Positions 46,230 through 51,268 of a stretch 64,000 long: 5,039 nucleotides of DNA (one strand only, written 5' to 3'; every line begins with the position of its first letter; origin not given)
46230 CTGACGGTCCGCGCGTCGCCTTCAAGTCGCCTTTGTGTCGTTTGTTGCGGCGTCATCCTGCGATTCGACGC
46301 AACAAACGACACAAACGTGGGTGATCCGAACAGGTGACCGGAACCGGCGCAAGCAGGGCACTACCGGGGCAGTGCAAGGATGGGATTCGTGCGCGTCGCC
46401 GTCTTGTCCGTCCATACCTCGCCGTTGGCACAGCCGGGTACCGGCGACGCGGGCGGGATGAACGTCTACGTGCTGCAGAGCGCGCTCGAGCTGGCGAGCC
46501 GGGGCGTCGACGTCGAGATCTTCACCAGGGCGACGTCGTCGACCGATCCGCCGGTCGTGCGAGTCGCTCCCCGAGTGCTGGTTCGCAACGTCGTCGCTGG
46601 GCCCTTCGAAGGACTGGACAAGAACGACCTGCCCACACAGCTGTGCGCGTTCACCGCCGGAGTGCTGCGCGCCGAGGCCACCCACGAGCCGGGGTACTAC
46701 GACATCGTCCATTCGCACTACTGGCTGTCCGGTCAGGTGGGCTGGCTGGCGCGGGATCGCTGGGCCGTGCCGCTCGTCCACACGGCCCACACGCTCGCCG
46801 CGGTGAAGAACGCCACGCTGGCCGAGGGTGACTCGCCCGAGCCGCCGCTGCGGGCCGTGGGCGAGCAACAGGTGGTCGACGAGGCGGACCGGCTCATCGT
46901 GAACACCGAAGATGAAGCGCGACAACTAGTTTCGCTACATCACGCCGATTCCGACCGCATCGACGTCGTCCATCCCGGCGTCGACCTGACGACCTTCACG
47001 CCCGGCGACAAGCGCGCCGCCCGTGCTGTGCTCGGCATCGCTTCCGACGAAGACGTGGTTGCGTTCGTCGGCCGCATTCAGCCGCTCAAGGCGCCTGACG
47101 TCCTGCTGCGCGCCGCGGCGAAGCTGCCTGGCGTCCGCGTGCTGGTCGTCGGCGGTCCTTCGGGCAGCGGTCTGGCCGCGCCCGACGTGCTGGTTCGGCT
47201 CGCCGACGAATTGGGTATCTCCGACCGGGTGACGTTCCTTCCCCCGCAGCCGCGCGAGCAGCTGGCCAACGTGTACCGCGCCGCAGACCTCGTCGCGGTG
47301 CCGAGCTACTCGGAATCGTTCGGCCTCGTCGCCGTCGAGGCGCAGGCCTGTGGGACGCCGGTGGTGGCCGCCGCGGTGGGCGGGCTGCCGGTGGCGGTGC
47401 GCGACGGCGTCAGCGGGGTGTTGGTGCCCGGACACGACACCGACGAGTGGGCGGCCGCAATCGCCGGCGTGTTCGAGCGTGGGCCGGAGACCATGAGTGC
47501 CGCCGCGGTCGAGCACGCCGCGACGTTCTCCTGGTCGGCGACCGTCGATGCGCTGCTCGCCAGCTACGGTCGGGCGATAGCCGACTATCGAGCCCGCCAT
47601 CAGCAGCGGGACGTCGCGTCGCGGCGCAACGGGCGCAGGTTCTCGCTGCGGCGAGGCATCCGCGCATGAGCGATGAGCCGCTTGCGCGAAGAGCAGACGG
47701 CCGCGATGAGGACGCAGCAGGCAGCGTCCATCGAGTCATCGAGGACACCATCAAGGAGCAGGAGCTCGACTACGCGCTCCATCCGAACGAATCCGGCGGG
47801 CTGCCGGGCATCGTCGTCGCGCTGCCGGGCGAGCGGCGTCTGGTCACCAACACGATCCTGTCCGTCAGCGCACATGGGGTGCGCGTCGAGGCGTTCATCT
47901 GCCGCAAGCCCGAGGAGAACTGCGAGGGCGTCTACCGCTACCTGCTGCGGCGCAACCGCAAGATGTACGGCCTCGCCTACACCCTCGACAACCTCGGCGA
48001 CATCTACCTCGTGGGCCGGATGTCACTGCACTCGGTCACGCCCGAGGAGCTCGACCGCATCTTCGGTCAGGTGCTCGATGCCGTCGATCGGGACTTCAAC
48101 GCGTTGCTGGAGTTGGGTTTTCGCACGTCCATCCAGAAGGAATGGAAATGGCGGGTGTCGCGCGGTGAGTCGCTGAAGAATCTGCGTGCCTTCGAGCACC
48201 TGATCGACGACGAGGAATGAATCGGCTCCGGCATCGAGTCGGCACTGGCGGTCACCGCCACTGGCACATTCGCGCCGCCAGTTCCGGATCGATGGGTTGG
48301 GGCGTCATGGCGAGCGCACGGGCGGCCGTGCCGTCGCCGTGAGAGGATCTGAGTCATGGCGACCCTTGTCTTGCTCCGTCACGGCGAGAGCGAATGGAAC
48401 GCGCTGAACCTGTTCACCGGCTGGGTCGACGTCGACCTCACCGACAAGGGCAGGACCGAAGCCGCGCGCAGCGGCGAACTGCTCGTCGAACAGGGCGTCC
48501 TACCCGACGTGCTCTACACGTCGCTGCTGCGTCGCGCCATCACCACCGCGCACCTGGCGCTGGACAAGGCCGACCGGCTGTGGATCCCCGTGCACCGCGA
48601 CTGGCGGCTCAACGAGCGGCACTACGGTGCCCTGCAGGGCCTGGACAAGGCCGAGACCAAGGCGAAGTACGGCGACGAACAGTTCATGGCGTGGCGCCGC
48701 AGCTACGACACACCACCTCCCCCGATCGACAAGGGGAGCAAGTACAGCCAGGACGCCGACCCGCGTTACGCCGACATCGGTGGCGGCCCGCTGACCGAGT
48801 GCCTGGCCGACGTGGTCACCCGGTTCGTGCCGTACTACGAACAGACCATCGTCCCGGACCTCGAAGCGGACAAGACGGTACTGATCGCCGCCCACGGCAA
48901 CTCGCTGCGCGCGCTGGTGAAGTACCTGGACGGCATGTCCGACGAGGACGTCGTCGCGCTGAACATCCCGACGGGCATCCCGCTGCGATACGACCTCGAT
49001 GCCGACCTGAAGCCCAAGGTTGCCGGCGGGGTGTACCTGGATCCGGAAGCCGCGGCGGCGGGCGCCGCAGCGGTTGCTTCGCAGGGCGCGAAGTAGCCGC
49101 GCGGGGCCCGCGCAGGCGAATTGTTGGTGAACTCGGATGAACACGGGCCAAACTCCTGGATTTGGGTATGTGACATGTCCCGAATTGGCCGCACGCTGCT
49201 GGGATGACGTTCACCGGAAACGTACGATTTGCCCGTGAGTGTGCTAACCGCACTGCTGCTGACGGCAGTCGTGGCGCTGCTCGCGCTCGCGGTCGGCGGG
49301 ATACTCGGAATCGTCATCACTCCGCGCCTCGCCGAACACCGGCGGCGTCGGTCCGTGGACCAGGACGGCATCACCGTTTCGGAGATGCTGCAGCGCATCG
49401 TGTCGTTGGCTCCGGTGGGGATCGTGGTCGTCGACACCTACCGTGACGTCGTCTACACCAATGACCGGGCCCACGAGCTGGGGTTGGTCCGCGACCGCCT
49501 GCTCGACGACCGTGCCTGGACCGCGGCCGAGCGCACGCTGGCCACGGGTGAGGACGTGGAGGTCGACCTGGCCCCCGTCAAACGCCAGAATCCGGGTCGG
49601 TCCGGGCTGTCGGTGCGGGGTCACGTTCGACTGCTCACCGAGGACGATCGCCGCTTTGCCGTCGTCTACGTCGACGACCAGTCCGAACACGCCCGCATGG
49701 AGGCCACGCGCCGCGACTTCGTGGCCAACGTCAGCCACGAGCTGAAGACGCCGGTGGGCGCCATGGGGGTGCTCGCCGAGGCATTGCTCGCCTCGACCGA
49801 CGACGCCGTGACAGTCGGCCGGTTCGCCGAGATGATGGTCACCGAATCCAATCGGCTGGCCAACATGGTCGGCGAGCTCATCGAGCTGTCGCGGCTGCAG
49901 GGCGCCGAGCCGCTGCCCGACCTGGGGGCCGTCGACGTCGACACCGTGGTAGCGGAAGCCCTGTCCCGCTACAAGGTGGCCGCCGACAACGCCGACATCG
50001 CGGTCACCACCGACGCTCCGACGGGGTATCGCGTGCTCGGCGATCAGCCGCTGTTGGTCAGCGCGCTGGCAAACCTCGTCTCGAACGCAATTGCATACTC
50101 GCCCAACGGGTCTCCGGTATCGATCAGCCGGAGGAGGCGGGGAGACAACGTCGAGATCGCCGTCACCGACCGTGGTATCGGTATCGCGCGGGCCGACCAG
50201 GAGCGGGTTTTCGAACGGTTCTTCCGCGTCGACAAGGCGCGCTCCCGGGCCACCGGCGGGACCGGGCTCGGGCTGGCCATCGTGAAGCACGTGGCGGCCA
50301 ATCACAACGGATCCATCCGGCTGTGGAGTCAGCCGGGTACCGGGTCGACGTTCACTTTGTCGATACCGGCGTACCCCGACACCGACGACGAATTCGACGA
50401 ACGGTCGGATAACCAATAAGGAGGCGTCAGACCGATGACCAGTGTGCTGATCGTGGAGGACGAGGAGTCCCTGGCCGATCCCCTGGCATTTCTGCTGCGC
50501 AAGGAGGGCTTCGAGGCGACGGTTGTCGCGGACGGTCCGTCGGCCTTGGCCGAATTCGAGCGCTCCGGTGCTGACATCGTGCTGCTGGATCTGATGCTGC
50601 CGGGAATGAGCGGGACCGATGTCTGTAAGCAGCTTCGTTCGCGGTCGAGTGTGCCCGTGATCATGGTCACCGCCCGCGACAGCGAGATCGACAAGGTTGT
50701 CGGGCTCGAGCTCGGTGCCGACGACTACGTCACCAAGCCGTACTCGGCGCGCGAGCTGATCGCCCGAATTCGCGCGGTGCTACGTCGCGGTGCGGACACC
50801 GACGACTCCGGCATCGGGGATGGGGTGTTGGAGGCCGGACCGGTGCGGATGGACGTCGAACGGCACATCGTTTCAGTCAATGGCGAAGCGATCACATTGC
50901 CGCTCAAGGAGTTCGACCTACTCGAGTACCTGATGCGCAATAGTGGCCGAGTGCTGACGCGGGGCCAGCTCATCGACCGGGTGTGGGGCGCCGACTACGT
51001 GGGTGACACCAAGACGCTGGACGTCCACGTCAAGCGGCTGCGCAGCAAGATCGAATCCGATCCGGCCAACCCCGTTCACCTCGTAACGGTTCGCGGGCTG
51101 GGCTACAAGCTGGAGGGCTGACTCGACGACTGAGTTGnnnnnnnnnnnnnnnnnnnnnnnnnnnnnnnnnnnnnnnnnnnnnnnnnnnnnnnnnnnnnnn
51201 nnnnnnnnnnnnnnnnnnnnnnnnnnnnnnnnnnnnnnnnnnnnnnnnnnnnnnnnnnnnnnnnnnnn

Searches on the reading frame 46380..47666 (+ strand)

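Call 51: search_protein_families(library=pfam, proteins=[window:46380-47666:+], max_evalue=0.001)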
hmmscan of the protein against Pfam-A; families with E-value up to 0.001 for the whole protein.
window:46380-47666:+ (429 aa): 5 families
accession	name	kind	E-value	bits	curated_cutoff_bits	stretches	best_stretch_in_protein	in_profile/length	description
PF00534.26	Glycos_transf_1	-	6.9e-39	133.6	26.4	1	211-368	2-159/172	Glycosyl transferases group 1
PF13579.12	Glyco_trans_4_4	-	1.1e-32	114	29.7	1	25-200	1-158/158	Glycosyl transferase 4-like domain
PF13692.12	Glyco_trans_1_4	-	5.2e-31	108.3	27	1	225-364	2-139/142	Glycosyl transferases group 1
PF13439.12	Glyco_transf_4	-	3e-26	92.9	28.5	1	25-204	2-169/170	Glycosyltransferase Family 4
PF20706.3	GT4-conflict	-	9.5e-17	61.5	26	1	95-392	70-385/385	Family 4 Glycosyltransferase in conflict systems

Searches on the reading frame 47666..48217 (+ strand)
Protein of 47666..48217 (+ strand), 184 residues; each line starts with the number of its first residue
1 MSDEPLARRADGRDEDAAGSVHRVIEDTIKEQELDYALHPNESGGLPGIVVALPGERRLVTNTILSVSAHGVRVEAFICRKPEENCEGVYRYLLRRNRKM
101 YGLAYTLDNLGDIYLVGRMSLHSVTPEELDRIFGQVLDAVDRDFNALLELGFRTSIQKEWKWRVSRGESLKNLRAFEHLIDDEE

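Call 51: search_protein_families(library=pfam, proteins=[window:47666-48217:+], max_evalue=0.001)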
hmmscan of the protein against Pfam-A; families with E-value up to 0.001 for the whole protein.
window:47666-48217:+ (184 aa): 2 families
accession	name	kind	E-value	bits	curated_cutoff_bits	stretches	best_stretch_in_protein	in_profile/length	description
PF10722.14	YbjN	-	1.7e-19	70.7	22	1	24-149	4-126/126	Putative bacterial sensory transduction regulator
PF22550.1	CesT_Tir_1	-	0.00038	20.8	27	1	50-113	28-90/131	CesT_Tir_1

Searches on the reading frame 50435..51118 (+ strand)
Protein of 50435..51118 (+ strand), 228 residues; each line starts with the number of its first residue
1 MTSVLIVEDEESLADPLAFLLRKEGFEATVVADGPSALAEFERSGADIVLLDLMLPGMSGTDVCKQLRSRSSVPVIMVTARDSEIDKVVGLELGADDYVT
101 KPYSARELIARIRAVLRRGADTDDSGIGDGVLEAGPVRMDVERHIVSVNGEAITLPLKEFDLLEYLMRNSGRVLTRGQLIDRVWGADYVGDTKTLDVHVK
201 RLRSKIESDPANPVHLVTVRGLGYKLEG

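Call 29: search_solved_structures(query=window:50435-51118:+, show_alignments=1, max_evalue=1e-40)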
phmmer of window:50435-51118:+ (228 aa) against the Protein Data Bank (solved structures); distinct sequences matched with E-value up to 1e-40: 9.
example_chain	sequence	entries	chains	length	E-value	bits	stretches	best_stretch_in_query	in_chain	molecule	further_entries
2oqr_A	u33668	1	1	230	2.6e-135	452.2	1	2-228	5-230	Sensory transduction protein regX3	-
2gwr_A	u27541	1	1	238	1.2e-62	214.7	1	4-225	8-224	DNA-binding response regulator mtrA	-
9ji3_J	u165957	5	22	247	5.1e-44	153.8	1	3-226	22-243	DNA-binding response regulator | Possible two component system response transcriptional positive regulator PhoP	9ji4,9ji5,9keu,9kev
3r0j_A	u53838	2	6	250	5.3e-44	153.8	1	3-226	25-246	POSSIBLE TWO COMPONENT SYSTEM RESPONSE TRANSCRIPTIONAL POSITIVE REGULATOR PHOP | Response regulator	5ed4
4b09_A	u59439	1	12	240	8e-44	153.2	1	4-227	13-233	TRANSCRIPTIONAL REGULATORY PROTEIN BAER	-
1ys6_A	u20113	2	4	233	3.8e-42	147.7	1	4-226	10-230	Transcriptional regulatory protein prrA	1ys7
6lgq_D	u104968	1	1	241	2.4e-41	145.1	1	1-225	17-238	DNA-binding response regulator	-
4kfc_A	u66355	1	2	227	3.9e-41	144.4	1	1-225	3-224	KDP operon transcriptional regulatory protein KdpE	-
4kny_A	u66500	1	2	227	7.4e-41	143.5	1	1-225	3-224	KDP operon transcriptional regulatory protein KdpE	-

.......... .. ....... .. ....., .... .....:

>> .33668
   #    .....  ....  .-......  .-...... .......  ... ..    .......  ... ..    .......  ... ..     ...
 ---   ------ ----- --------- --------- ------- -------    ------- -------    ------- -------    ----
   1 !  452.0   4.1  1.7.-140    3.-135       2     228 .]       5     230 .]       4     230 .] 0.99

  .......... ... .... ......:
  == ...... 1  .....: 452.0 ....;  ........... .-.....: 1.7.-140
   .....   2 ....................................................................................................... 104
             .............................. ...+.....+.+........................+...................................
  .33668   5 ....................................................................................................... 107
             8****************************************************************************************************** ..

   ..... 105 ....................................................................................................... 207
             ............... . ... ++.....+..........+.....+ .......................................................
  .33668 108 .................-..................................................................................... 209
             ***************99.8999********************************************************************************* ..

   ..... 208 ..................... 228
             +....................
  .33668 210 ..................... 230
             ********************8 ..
